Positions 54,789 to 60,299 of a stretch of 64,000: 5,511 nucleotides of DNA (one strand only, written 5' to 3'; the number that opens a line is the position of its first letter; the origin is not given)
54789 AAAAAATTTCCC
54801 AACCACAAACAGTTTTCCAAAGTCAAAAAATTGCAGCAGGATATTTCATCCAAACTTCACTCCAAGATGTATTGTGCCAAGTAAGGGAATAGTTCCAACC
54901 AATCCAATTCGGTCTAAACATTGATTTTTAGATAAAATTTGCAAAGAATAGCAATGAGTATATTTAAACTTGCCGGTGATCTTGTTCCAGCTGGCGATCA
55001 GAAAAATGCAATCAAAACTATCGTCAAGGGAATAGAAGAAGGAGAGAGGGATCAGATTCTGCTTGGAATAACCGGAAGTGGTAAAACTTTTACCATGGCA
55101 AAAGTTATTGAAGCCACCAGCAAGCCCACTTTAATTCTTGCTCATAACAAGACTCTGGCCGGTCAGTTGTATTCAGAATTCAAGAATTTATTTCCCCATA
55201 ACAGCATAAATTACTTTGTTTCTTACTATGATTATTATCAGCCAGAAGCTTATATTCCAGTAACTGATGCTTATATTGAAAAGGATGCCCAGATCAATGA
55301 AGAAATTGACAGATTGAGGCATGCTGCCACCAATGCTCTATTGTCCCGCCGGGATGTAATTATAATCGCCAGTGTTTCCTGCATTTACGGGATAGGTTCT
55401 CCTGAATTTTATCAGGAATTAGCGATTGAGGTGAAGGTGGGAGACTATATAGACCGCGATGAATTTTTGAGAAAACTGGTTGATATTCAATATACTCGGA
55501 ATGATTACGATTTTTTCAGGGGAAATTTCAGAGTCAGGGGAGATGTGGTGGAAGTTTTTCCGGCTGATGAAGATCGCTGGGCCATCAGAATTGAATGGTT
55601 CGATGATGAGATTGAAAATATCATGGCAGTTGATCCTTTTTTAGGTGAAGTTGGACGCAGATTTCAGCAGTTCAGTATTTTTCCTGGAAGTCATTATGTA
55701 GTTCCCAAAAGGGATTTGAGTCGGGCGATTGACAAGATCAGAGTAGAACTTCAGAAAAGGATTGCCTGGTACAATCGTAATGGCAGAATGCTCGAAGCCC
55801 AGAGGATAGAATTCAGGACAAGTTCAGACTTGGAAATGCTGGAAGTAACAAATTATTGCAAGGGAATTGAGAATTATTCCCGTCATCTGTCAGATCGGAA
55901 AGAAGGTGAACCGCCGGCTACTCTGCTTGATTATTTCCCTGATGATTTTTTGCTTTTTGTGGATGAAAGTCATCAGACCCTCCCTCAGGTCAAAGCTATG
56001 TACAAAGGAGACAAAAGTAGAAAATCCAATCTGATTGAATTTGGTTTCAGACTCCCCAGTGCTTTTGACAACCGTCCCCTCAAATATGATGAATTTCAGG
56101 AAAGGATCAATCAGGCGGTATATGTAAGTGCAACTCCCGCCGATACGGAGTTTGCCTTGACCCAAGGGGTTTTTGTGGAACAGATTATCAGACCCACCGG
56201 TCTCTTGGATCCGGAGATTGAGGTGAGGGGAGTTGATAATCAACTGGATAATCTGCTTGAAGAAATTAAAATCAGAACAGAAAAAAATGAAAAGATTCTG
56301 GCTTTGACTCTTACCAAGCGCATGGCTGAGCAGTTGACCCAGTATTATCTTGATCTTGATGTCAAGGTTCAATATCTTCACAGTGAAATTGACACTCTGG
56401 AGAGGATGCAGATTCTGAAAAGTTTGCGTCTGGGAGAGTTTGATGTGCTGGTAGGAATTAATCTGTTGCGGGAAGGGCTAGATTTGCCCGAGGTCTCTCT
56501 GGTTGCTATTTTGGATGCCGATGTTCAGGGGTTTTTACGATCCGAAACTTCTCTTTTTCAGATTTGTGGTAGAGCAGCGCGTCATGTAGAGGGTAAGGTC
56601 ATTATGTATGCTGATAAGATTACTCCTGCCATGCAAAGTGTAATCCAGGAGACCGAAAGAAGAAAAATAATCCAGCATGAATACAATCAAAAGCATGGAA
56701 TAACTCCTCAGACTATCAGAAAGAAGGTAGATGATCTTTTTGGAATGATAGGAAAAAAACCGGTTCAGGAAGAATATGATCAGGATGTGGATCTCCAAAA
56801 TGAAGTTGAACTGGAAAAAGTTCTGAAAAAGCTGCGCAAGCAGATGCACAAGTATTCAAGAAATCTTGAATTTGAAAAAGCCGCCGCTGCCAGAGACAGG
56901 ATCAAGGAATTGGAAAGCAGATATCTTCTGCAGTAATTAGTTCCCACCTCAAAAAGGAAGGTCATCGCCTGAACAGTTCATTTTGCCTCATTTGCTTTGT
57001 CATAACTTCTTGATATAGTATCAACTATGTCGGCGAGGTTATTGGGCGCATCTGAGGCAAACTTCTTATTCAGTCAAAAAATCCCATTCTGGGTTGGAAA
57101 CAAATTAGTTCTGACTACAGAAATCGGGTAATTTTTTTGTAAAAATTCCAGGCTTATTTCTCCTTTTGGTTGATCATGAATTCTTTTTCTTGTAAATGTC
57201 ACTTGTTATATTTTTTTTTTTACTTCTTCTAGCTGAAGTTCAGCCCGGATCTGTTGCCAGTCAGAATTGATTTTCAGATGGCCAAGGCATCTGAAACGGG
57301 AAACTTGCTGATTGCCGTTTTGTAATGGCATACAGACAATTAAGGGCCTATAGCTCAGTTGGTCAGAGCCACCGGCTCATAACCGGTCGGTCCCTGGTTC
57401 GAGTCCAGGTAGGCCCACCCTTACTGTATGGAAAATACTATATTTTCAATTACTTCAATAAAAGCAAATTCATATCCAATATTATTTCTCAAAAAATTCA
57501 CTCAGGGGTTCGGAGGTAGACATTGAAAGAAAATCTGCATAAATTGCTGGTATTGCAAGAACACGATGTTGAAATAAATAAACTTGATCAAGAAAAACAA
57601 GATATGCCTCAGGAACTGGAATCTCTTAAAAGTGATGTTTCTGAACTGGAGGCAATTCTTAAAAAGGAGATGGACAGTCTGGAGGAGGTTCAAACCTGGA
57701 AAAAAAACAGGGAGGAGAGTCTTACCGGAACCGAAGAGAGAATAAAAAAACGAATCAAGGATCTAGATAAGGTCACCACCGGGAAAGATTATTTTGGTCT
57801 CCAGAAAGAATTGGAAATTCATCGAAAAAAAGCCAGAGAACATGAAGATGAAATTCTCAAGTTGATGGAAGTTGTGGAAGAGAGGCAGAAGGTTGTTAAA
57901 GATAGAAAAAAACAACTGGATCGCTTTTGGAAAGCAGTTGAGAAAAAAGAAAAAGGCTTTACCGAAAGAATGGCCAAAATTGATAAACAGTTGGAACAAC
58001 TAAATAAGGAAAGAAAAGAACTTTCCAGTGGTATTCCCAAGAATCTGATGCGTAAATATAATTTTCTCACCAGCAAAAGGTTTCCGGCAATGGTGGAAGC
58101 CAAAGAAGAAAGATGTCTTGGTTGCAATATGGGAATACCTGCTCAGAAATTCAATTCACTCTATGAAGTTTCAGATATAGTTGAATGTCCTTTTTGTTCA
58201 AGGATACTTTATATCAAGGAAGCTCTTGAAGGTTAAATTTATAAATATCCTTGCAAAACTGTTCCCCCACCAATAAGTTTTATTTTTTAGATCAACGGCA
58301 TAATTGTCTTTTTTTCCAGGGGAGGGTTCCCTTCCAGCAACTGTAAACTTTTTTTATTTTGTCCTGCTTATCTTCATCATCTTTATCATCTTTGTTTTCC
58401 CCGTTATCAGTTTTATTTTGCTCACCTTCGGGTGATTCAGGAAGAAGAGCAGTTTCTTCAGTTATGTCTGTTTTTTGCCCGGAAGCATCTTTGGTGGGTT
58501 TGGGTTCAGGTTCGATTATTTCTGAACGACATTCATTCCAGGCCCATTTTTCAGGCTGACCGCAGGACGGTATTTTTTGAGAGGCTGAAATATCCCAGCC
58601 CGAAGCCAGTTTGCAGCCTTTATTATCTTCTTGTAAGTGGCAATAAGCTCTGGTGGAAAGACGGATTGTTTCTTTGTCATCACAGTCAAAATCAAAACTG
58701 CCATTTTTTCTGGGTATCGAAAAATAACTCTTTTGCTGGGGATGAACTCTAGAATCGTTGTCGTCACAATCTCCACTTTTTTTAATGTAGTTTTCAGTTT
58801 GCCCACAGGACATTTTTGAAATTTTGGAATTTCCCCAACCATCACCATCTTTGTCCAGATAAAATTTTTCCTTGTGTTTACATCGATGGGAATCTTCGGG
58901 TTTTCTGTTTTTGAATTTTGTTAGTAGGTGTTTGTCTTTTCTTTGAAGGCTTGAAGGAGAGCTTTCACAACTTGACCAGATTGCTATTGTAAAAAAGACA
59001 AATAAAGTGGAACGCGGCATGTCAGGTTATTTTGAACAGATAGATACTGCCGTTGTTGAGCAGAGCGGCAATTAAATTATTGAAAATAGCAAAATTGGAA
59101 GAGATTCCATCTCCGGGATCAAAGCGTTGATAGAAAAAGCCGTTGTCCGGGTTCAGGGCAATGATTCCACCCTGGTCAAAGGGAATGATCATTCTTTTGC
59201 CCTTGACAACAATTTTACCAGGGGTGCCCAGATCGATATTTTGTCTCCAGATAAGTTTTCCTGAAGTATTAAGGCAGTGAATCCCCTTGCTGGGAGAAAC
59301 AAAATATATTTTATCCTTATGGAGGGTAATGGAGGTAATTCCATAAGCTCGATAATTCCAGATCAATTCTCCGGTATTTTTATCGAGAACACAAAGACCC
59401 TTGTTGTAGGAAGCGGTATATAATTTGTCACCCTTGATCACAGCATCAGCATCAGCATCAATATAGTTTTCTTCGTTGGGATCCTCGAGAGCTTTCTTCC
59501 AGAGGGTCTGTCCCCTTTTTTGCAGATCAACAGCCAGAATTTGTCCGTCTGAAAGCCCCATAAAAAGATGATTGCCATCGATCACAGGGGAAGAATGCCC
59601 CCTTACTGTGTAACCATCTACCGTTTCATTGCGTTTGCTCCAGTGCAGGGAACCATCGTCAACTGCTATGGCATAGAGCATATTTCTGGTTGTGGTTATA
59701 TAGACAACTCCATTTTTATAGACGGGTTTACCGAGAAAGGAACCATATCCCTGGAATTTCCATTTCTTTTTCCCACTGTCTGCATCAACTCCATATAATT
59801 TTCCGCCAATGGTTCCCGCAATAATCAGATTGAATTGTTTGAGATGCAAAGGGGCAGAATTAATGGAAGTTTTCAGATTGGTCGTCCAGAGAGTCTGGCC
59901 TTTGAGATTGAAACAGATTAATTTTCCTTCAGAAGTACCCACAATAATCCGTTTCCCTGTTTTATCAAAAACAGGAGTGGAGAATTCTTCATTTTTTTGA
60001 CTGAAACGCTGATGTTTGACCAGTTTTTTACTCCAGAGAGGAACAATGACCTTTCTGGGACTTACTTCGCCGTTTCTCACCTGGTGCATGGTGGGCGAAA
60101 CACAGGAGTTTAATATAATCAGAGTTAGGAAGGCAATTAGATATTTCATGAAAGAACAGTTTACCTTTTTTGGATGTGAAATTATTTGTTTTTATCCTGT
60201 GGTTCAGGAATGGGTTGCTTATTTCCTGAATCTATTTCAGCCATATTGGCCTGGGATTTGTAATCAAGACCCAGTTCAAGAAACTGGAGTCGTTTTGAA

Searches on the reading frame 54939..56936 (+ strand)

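Call 13: search_protein_families(library=pfam, proteins=[window:54939-56936:+], max_evalue=0.0001)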
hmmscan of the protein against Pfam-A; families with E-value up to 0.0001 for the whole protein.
window:54939-56936:+ (665 aa): 6 families
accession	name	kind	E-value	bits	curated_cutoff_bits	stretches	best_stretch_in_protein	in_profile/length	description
PF17757.6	UvrB_inter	-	3.4e-31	107.7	22.9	1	163-253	1-91/91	UvrB interaction domain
PF12344.14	UvrB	-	6.7e-21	74.3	27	1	556-597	1-42/43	Ultra-violet resistance protein B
PF00271.37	Helicase_C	-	5.1e-19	69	23.5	1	437-549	4-109/110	Helicase conserved C-terminal domain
PF04851.21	ResIII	-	2.8e-13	50.5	22.5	1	20-90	7-84/164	Type III restriction enzyme, res subunit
PF02151.25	UVR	-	1.7e-10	40.8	21.5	1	626-660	1-35/36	UvrB/uvrC motif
PF00270.35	DEAD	-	2.9e-06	27.6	26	1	20-90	3-74/167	DEAD/DEAH box helicase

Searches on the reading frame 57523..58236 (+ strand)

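Call 13: search_protein_families(library=pfam, proteins=[window:57523-58236:+], max_evalue=0.0001)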
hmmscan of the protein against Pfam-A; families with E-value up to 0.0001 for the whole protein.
window:57523-58236:+ (237 aa): 2 families
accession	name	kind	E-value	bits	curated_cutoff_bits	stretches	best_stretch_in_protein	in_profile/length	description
PF24481.2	CT398_CC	-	2.8e-14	53.8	27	1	11-181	1-174/180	CT398-like coiled coil hairpin domain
PF02591.20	Zn_ribbon_9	-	4.3e-09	36.7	29.1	1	197-229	1-33/33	C4-type zinc ribbon domain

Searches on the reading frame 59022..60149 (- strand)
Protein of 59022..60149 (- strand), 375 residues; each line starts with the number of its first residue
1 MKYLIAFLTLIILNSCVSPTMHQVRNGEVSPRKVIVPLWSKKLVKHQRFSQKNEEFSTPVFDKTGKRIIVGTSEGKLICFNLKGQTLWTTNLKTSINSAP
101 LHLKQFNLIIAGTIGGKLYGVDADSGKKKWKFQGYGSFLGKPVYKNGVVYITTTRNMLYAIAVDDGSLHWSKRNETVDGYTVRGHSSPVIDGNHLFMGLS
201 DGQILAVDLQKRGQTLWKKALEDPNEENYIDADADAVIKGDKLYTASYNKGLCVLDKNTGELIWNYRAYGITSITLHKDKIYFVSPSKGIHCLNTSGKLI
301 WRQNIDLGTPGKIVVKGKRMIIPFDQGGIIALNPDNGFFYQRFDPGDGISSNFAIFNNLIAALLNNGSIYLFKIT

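Call 13: search_protein_families(library=pfam, proteins=[window:59022-60149:-], max_evalue=0.0001)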
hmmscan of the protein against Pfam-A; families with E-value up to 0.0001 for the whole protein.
window:59022-60149:- (375 aa): 7 families
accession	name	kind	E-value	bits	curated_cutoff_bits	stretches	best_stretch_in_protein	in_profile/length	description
PF13360.13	PQQ_2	-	2.1e-47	162.2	27.6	2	75-302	3-232/233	Outer membrane protein assembly factor BamB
PF13570.13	Beta-prop_ACSF4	-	3.2e-32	112.7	133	2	60-224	10-176/329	Beta-alanine-activating enzyme, beta-propeller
PF01011.28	PQQ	-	7.5e-10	38.6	26.7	0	220-343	37-140/595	Glucose/ethanol/alcohol dehydrogenase, beta-propeller domain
PF25292.1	Beta-prop_CGLA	-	9.3e-08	32.3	26.8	0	68-134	2-71/316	Lambda-carrageenase beta-propeller domain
PF24796.1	WDR55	-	1.3e-05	24.8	200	0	51-85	177-211/296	WDR55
PF25293.1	Beta-prop_EMC1_N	-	1.7e-05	25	34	0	149-273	34-152/219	EMC1 N-terminal beta-propeller domain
PF22701.2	Mala_s_1-like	-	8.8e-05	22.8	27.5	0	53-105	39-92/195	Mal s 1 allergenic protein-like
